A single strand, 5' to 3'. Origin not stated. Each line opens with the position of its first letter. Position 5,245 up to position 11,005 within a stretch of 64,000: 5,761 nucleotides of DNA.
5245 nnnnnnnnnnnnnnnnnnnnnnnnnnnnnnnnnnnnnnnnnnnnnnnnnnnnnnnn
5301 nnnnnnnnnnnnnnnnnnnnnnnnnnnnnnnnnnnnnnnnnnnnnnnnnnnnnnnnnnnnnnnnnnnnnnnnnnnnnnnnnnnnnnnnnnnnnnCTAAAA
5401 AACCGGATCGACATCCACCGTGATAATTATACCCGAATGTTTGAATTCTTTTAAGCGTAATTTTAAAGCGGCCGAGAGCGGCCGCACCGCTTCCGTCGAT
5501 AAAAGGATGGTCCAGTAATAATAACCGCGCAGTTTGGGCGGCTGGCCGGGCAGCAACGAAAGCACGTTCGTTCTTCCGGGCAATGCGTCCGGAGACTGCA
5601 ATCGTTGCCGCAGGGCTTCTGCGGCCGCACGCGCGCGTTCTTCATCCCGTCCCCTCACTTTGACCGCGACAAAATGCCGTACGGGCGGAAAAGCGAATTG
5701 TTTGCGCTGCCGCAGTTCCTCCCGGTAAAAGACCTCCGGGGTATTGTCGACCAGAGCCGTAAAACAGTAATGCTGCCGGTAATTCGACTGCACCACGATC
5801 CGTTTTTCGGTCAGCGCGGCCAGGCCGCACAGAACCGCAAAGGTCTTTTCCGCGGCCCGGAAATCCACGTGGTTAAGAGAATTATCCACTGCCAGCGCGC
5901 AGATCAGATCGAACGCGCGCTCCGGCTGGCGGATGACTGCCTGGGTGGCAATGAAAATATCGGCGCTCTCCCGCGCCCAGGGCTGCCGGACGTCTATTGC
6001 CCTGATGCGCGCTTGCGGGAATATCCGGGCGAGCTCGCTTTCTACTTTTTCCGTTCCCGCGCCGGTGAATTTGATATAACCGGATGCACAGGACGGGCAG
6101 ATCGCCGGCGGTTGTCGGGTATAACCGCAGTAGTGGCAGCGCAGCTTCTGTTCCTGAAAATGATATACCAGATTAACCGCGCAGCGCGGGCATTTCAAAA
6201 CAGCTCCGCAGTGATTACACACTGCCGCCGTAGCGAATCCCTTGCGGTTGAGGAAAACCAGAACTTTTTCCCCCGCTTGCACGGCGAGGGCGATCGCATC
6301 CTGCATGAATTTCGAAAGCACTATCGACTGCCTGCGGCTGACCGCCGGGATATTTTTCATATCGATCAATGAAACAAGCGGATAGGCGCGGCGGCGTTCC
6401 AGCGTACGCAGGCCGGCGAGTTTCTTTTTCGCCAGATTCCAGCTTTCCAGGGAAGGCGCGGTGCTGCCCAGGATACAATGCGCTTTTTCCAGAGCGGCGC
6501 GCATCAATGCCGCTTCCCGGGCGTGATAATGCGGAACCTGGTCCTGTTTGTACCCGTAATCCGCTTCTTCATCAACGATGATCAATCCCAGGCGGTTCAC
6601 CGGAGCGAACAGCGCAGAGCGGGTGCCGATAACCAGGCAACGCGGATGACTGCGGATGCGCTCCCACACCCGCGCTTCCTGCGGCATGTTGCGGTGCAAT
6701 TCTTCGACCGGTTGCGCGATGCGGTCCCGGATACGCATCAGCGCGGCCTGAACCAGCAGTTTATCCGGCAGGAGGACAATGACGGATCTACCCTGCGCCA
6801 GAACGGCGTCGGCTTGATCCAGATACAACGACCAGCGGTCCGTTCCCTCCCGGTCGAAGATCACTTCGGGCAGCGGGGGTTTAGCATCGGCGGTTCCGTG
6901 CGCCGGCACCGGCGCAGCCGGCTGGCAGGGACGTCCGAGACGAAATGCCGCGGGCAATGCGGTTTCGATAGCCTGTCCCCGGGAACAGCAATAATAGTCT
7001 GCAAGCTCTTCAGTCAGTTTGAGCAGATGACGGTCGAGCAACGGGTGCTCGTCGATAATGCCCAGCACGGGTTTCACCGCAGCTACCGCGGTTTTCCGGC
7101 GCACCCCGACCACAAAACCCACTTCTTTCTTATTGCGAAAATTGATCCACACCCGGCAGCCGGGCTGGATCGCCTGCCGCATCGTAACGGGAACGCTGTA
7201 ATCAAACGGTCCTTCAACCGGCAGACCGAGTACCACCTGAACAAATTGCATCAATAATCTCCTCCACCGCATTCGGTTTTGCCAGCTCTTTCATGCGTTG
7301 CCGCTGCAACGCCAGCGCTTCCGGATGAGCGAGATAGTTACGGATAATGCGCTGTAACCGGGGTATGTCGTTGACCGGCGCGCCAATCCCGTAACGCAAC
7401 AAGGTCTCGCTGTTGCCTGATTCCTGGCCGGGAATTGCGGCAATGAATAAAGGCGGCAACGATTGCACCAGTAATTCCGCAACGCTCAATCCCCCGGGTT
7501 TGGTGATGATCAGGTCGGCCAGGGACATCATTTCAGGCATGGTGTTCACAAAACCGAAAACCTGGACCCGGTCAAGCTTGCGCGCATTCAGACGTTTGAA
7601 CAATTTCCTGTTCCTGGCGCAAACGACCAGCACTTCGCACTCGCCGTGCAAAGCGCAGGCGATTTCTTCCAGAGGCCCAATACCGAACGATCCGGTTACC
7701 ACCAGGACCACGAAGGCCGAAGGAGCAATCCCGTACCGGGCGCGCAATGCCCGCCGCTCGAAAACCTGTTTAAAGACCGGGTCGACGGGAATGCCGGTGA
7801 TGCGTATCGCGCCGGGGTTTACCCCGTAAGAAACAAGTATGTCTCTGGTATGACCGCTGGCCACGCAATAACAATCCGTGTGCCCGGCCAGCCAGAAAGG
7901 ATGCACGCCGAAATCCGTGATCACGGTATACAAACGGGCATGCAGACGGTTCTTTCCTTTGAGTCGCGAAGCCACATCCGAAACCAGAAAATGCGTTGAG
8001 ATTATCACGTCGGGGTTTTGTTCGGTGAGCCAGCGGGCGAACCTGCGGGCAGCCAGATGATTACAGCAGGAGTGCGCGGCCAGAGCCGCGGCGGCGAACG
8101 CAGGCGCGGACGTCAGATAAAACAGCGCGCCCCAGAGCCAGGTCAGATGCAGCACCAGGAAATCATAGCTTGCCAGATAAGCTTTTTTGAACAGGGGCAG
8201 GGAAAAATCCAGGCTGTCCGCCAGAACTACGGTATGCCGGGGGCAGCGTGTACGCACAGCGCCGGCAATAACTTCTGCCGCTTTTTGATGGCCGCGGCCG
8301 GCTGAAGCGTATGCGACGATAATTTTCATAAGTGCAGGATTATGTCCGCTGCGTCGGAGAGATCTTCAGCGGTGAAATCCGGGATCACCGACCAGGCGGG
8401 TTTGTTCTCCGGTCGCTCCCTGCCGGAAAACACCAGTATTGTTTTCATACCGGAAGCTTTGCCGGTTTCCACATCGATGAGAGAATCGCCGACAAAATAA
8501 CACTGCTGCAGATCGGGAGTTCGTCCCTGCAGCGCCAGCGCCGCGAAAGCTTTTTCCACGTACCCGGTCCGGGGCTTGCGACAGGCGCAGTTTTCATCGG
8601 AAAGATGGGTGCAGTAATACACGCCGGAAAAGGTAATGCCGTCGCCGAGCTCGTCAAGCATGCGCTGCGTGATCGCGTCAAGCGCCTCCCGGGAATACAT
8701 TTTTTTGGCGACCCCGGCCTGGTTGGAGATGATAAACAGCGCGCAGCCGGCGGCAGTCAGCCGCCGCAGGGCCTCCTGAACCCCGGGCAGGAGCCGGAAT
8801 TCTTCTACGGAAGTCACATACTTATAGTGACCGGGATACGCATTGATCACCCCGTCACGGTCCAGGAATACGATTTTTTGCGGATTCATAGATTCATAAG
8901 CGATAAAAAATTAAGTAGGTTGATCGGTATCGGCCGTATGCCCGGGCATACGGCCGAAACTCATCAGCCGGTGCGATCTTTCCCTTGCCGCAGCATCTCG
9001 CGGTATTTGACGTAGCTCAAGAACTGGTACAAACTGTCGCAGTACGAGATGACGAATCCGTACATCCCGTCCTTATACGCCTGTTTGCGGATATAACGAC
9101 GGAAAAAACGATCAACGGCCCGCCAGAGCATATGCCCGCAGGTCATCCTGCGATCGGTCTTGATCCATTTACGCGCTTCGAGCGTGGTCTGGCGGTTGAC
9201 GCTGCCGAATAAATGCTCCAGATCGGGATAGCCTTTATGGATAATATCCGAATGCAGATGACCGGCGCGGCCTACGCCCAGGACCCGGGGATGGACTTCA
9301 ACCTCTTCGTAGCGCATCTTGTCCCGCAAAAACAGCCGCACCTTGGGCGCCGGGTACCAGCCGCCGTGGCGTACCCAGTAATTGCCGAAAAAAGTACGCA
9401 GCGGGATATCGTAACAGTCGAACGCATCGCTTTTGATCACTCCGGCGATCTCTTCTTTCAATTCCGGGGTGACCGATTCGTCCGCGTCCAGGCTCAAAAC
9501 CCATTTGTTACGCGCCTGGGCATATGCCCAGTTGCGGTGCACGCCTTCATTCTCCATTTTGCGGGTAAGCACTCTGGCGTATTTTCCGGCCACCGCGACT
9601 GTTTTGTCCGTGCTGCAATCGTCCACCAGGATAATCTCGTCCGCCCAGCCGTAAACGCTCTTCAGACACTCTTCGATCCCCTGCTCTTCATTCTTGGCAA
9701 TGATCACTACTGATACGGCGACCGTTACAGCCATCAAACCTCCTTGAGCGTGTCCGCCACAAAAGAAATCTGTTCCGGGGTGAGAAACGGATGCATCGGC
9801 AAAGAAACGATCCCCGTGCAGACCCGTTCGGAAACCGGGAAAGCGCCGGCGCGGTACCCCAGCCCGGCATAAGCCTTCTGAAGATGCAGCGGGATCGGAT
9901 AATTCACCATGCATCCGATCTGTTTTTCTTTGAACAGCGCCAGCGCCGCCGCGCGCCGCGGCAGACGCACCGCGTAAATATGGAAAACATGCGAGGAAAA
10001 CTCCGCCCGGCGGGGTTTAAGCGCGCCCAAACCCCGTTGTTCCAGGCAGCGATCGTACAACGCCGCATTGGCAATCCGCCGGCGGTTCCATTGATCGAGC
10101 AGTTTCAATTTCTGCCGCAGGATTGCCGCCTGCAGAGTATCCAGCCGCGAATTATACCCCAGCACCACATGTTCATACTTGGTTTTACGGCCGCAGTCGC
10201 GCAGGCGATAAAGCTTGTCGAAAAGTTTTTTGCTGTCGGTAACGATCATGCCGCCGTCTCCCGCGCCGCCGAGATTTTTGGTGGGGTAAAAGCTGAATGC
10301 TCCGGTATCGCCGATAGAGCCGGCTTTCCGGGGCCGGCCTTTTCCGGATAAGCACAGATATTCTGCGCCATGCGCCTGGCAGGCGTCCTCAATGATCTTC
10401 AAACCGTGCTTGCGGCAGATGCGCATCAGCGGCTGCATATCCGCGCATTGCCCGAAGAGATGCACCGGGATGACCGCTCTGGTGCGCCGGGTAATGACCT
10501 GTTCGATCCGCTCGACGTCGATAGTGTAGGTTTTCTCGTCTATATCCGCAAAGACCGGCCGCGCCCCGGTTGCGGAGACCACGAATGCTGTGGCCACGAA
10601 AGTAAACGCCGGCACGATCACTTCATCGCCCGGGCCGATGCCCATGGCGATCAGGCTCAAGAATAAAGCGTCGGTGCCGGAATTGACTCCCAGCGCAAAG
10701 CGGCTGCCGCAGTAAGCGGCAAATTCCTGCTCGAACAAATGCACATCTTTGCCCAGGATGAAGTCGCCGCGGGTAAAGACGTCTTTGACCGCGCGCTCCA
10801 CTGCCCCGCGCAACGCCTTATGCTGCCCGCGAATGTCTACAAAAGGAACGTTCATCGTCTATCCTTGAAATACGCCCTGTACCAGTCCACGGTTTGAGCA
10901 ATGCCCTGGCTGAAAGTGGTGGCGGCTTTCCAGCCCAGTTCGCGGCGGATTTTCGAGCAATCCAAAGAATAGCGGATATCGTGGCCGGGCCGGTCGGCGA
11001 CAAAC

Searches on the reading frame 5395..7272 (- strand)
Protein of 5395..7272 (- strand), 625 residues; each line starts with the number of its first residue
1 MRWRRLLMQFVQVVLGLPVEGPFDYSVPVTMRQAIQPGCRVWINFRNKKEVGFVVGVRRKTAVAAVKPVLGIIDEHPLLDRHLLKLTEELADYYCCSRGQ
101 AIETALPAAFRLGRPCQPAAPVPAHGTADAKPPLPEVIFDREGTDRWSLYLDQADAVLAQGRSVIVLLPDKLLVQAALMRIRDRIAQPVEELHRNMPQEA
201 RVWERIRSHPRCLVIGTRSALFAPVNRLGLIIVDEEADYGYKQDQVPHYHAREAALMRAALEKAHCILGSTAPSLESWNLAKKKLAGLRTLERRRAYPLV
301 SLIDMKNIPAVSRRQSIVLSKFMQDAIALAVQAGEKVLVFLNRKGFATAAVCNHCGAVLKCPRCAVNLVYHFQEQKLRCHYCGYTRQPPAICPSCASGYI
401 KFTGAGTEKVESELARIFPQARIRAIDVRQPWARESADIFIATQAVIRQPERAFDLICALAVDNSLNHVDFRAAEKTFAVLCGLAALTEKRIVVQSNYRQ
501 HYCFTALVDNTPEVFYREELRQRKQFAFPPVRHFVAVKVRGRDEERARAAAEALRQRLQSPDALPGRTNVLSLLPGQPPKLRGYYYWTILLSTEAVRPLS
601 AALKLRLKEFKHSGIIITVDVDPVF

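Call 31: search_protein_families(library=pfam, proteins=[window:5395-7272:-], max_evalue=0.00001)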
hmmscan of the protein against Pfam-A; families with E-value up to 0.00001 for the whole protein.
window:5395-7272:- (625 aa): 3 families
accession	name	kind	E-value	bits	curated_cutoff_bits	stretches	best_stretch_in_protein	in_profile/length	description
PF17764.6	PriA_3primeBD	-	3.5e-25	88.1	22.7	1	12-107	1-96/96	3'DNA-binding domain (3'BD)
PF18074.6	PriA_C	-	1.3e-11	45.6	26.9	1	530-623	1-95/95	Primosomal protein N C-terminal domain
PF18319.7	Zn_ribbon_PriA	-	2.6e-11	43.7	26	1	361-386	1-26/27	PriA DNA helicase Cys-rich region (CRR) domain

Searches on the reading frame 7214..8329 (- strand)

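Call 31: search_protein_families(library=pfam, proteins=[window:7214-8329:-], max_evalue=0.00001)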
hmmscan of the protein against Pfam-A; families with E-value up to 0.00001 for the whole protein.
window:7214-8329:- (371 aa): 1 family
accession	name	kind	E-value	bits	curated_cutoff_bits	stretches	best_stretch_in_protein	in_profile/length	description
PF06925.17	MGDG_synth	-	4.2e-27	95.7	25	1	14-182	1-169/169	Monogalactosyldiacylglycerol (MGDG) synthase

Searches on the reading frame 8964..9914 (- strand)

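Call 31: search_protein_families(library=pfam, proteins=[window:8964-9914:-], max_evalue=0.00001)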
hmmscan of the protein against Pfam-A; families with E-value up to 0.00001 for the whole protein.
window:8964-9914:- (316 aa): 1 family
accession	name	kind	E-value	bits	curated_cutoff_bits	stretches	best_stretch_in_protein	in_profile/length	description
PF00535.33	Glycos_transf_2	-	7.2e-22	78.5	23.3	1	68-185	1-128/168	Glycosyl transferase family 2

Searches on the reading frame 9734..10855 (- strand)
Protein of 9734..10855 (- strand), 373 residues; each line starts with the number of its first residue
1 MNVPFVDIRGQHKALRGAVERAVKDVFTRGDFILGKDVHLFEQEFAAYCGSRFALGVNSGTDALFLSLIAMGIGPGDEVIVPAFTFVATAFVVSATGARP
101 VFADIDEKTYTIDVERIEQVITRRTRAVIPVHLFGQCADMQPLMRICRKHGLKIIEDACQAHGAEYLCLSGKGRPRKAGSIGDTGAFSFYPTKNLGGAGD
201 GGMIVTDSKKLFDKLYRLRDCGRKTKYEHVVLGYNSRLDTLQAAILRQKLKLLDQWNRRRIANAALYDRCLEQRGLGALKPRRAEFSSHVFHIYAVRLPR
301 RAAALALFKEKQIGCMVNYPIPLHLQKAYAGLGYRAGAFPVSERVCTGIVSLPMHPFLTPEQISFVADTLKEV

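Call 31: search_protein_families(library=pfam, proteins=[window:9734-10855:-], max_evalue=0.00001)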
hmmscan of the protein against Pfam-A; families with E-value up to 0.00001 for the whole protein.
window:9734-10855:- (373 aa): 1 family
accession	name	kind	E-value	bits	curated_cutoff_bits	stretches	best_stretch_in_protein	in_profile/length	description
PF01041.23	DegT_DnrJ_EryC1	-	1.8e-116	389.7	19.8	1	20-370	8-359/360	DegT/DnrJ/EryC1/StrS aminotransferase family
